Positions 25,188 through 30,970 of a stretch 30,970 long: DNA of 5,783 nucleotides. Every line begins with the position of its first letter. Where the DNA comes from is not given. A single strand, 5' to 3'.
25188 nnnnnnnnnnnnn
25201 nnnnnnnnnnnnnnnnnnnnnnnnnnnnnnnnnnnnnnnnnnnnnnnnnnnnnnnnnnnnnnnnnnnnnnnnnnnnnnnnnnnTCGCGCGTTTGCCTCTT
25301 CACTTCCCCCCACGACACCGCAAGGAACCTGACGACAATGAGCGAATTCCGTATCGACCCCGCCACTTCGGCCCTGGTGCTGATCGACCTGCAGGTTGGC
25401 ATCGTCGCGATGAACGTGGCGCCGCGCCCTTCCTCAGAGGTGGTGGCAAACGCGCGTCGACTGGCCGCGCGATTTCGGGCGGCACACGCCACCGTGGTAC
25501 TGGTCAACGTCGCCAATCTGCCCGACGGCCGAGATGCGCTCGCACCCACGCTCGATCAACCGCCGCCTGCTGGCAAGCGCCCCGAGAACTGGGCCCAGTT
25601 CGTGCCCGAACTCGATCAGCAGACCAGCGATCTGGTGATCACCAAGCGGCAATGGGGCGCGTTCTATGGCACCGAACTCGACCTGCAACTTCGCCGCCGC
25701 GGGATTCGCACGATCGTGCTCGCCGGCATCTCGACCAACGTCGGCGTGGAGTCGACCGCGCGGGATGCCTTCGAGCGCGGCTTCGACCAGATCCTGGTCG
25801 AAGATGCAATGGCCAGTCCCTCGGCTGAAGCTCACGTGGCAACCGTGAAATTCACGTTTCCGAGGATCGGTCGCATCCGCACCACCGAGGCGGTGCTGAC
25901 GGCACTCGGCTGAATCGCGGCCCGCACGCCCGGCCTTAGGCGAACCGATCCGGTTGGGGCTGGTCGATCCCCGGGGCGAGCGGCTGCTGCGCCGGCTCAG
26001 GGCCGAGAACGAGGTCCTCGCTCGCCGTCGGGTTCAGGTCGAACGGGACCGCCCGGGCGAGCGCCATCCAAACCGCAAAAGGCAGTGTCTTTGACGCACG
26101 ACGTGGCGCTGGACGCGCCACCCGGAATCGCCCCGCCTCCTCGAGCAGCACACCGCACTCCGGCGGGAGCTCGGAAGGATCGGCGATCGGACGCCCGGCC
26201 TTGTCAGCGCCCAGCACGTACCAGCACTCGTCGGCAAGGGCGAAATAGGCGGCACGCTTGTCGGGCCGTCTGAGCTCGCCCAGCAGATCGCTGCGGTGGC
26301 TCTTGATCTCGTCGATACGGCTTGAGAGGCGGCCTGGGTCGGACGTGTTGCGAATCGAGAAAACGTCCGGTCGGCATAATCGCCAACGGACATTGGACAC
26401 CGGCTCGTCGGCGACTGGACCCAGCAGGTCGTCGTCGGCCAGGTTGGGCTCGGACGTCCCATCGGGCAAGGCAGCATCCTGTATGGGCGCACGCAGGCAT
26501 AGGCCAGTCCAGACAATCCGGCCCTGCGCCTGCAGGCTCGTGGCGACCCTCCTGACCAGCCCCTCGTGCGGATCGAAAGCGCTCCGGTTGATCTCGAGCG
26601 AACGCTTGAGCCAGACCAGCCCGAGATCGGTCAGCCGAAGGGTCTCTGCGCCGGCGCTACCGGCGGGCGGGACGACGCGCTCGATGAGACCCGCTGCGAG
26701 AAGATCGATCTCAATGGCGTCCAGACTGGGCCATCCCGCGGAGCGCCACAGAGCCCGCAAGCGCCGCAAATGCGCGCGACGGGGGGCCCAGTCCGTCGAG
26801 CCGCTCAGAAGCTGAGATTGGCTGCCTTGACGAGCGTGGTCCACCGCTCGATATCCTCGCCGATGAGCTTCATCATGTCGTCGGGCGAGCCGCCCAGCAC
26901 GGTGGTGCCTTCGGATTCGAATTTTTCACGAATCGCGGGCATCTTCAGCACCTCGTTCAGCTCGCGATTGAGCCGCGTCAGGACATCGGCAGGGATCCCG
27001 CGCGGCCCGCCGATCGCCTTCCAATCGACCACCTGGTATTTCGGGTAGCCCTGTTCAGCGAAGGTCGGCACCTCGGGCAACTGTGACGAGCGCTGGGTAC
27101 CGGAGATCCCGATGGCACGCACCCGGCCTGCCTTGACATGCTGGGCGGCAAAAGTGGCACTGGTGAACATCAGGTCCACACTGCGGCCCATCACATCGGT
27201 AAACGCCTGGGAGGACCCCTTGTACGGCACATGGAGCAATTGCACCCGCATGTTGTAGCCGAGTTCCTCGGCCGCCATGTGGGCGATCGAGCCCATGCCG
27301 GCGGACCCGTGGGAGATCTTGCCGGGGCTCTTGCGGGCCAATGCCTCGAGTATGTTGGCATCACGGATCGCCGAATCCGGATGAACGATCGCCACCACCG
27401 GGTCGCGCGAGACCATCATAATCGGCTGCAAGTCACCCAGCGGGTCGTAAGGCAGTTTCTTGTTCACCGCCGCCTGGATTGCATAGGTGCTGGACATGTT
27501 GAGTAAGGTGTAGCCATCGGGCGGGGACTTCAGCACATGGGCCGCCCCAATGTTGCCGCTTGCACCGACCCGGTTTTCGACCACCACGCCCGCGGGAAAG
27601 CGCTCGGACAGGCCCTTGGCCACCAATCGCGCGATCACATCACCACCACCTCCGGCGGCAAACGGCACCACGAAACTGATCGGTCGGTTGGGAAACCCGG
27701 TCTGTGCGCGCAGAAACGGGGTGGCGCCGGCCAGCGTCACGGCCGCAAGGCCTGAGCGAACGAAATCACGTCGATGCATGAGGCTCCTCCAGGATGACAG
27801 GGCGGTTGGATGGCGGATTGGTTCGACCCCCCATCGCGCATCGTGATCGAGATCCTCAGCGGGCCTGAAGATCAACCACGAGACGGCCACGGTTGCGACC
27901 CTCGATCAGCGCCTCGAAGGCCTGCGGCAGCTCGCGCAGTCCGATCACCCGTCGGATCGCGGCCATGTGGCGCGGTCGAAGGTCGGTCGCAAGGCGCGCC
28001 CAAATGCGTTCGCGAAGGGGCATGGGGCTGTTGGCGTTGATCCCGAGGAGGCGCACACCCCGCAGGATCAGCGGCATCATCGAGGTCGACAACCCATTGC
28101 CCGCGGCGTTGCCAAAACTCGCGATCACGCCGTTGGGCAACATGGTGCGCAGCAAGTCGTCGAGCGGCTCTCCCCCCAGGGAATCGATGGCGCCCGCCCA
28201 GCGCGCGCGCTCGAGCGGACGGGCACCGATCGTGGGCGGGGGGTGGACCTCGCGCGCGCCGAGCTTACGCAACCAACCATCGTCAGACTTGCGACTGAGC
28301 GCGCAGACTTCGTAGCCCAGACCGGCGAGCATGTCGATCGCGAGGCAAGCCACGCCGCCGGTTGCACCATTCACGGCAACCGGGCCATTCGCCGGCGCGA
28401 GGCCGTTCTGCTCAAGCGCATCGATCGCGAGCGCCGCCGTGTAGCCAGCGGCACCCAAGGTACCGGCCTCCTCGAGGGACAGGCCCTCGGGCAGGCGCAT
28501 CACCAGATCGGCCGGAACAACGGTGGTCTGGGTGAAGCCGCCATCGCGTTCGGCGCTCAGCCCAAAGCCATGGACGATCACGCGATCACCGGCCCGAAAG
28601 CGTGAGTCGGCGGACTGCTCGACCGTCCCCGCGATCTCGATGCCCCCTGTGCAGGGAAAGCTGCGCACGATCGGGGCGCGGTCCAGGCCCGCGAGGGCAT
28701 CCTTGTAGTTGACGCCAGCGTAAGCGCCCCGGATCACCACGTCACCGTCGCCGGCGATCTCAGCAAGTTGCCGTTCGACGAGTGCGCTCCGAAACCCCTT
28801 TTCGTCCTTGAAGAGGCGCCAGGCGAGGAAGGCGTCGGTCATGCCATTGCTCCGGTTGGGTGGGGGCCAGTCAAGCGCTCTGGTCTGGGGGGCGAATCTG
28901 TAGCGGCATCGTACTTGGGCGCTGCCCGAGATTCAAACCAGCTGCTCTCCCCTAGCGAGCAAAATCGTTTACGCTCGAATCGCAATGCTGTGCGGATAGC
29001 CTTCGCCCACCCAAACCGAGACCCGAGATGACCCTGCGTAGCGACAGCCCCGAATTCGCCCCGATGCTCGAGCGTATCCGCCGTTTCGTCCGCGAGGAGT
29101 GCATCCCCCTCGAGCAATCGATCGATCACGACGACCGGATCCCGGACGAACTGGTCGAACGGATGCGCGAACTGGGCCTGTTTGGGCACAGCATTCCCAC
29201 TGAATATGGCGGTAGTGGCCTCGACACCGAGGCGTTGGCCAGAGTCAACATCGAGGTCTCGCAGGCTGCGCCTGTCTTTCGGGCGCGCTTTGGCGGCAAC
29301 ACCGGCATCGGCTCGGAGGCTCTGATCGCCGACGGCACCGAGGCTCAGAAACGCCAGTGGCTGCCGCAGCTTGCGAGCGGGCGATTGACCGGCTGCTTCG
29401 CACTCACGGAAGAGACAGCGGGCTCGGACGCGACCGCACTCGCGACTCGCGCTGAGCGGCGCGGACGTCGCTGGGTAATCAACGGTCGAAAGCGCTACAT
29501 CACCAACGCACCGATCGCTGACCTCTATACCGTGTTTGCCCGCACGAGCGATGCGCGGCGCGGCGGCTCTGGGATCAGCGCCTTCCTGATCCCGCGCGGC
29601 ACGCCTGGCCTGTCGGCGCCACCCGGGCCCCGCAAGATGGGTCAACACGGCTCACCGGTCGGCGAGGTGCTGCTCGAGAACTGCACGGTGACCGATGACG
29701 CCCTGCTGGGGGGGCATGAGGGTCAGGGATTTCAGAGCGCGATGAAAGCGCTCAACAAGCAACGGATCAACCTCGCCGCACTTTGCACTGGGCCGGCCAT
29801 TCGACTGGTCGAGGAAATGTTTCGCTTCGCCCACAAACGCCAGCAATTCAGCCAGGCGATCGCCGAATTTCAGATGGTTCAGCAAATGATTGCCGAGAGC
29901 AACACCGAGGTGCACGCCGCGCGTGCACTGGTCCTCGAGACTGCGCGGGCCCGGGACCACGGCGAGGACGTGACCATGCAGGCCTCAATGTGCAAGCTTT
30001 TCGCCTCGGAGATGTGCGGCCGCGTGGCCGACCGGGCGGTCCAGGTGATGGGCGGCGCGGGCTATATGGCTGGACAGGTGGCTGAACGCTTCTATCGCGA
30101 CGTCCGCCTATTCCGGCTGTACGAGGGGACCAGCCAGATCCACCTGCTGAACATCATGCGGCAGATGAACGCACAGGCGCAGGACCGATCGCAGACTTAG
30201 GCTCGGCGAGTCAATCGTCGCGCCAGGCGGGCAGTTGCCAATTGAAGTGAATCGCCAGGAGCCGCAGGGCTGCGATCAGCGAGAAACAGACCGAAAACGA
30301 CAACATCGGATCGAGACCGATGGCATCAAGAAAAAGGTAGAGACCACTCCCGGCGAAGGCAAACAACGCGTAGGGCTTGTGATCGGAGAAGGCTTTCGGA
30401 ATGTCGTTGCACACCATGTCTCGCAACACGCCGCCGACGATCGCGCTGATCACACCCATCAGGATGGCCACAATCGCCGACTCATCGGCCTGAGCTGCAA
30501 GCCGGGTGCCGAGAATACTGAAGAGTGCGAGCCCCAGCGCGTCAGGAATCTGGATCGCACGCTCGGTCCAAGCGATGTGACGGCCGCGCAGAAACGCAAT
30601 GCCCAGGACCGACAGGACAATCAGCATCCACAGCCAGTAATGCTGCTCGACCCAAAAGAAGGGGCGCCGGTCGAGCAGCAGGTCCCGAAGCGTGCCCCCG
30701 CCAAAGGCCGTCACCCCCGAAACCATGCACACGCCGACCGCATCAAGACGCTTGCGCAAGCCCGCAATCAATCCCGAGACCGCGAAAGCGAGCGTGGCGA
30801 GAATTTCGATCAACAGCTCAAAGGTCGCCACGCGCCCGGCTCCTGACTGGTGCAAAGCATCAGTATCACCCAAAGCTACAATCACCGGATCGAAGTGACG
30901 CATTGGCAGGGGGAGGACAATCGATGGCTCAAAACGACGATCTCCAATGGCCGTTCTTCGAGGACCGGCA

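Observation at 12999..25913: Candidate undescribed pathway for a non-canonical tricarboxylate: divergent GntR-controlled operons encoding desaturase, variant aconitase, C-C lyase and stereo-editing enzymes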

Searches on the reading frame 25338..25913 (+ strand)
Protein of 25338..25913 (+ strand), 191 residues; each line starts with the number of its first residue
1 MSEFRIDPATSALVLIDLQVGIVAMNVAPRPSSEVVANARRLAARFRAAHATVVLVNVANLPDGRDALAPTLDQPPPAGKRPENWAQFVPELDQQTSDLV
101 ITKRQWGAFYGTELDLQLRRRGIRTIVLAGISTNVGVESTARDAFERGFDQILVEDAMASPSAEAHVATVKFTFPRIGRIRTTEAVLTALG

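Call 4: search_protein_families(library=pfam, proteins=[window:25338-25913:+])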
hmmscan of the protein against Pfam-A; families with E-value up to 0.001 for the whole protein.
window:25338-25913:+ (191 aa): 1 family
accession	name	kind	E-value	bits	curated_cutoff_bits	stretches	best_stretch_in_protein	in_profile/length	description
PF00857.26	Isochorismatase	-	1.8e-43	149.1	27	1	11-184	1-174/175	Isochorismatase domain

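Call 5: search_protein_families(library=ncbifam, proteins=[window:25338-25913:+], max_evalue=0.00001)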
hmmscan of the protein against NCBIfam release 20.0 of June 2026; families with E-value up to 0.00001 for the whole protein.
window:25338-25913:+ (191 aa): 3 families
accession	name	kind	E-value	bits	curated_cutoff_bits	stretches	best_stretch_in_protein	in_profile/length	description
NF008517.0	PRK11440.1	equivalog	1.1e-67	227.6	195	1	5-190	3-188/188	hydrolase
NF050097.1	BiurAmidohydBiuH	equivalog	5e-19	68.6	370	1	81-172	109-200/221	biuret amidohydrolase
TIGR03614.1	RutB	equivalog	1.8e-18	67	377.95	1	87-161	115-191/226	pyrimidine utilization protein B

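Call 28: search_solved_structures(query=window:25338-25913:+, max_evalue=1e-10)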
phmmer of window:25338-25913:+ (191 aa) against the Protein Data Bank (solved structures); distinct sequences matched with E-value up to 1e-10: 24.
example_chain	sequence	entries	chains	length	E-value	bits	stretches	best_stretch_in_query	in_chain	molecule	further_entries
1j2r_A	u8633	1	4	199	4.4e-53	182.9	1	6-190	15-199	Hypothetical isochorismatase family protein yecD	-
3txy_A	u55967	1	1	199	2.9e-45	157.5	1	8-189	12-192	Isochorismatase family protein family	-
6xjm_A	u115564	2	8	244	3e-16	63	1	57-174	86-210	Biuret hydrolase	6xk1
3eef_A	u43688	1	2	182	3.8e-16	62.7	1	12-160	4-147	N-carbamoylsarcosine amidase related protein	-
3kl2_A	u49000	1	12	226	1.2e-15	61.1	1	86-190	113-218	Putative isochorismatase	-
6xj4_A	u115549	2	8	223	1.7e-15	60.5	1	4-174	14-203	Cysteine hydrolase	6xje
6xix_A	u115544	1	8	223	4.5e-15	59.2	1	4-174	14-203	Cysteine hydrolase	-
8bll_A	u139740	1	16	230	8.5e-15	58.3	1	69-160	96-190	Ureidoacrylate amidohydrolase RutB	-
8bkd_A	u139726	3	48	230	2.2e-14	56.9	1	69-160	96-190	Ureidoacrylate amidohydrolase RutB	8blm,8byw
2fq1_A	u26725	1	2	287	4.4e-14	55.9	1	5-189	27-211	Isochorismatase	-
8bln_A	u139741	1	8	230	5e-14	55.8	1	70-160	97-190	Ureidoacrylate amidohydrolase RutB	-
3hb7_A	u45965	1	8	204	5.9e-14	55.5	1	85-167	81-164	Isochorismatase hydrolase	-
6azn_A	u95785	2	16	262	8.6e-13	51.8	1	71-174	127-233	Putative amidase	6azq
6azo_A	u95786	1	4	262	2.3e-12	50.4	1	71-174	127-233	Putative amidase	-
5gle_B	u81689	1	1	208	3.8e-12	49.6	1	4-188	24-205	Ischorismate lyase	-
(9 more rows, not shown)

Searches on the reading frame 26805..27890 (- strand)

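Call 4: search_protein_families(library=pfam, proteins=[window:26805-27890:-])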
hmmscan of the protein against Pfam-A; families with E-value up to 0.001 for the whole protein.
window:26805-27890:- (361 aa): 1 family
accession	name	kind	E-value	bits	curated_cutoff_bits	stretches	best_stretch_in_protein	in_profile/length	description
PF03401.19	TctC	-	3.8e-63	214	27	1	86-359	1-274/274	Tripartite tricarboxylate transporter family receptor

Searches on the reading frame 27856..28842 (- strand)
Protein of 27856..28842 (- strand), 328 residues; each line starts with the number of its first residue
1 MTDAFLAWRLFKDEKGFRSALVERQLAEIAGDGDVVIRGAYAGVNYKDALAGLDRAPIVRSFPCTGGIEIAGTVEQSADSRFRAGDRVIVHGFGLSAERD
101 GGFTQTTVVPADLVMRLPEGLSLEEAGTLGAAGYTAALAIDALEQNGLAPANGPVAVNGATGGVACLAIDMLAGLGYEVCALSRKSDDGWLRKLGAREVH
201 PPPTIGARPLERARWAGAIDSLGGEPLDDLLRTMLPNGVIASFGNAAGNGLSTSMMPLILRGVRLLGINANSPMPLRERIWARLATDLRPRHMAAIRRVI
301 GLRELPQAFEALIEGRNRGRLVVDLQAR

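Call 4: search_protein_families(library=pfam, proteins=[window:27856-28842:-])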
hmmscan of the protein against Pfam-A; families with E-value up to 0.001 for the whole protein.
window:27856-28842:- (328 aa): 3 families
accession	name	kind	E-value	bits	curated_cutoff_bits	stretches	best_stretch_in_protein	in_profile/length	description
PF08240.17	ADH_N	-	4.7e-12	46.5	23.5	1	31-119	1-104/104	Alcohol dehydrogenase GroES-like domain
PF00107.32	ADH_zinc_N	-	3.2e-07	30.8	31.8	1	163-278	1-122/129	Zinc-binding dehydrogenase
PF13602.12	ADH_zinc_N_2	-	2.6e-05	25.6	27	1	212-323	21-134/134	Zinc-binding dehydrogenase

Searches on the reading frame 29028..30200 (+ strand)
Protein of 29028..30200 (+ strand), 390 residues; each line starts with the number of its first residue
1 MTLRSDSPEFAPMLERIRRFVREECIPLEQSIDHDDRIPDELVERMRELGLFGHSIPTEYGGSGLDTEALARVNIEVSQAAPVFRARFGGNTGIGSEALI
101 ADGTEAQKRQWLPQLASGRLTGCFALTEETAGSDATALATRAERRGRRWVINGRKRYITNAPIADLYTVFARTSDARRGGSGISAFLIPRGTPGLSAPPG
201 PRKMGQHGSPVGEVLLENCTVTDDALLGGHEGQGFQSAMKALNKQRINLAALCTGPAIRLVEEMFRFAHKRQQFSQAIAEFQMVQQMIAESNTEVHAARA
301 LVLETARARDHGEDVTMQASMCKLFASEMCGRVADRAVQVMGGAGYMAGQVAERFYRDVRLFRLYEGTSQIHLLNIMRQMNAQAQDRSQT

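Call 67: search_protein_families(library=pfam, proteins=[window:29028-30200:+], max_evalue=0.0001)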
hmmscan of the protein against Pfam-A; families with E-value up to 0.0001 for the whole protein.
window:29028-30200:+ (390 aa): 5 families
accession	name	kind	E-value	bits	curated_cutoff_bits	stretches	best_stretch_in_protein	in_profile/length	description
PF00441.29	Acyl-CoA_dh_1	-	1.5e-46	158.7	22.4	1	232-380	1-149/150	Acyl-CoA dehydrogenase, C-terminal domain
PF02771.21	Acyl-CoA_dh_N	-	7.8e-28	97.6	22.9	1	13-118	7-112/113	Acyl-CoA dehydrogenase, N-terminal domain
PF02770.24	Acyl-CoA_dh_M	-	1.7e-26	92.6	33.3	1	123-219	1-97/97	Acyl-CoA dehydrogenase, middle domain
PF08028.16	Acyl-CoA_dh_2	-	3.2e-19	70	22.7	1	249-369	3-133/134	Acyl-CoA dehydrogenase, C-terminal domain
PF22924.1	ACOX_C_alpha1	-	6.2e-06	26.6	27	1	279-378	63-166/169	Acyl-CoA oxidase, C-alpha1 domain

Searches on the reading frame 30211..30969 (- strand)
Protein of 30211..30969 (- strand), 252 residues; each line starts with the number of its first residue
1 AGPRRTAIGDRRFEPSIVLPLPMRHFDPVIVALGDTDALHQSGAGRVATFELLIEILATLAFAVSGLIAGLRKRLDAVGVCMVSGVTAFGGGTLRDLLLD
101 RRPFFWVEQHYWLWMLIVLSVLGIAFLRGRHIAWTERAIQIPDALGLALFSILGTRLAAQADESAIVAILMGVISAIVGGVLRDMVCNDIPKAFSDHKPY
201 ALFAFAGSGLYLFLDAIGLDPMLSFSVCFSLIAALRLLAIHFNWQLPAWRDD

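Call 67: search_protein_families(library=pfam, proteins=[window:30211-30969:-], max_evalue=0.0001)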
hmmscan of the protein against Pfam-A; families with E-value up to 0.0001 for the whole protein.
window:30211-30969:- (252 aa): 1 family
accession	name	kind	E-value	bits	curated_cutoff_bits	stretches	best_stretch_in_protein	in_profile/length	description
PF03458.18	Gly_transporter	-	1.6e-39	134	23.5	2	53-126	2-76/78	Glycine transporter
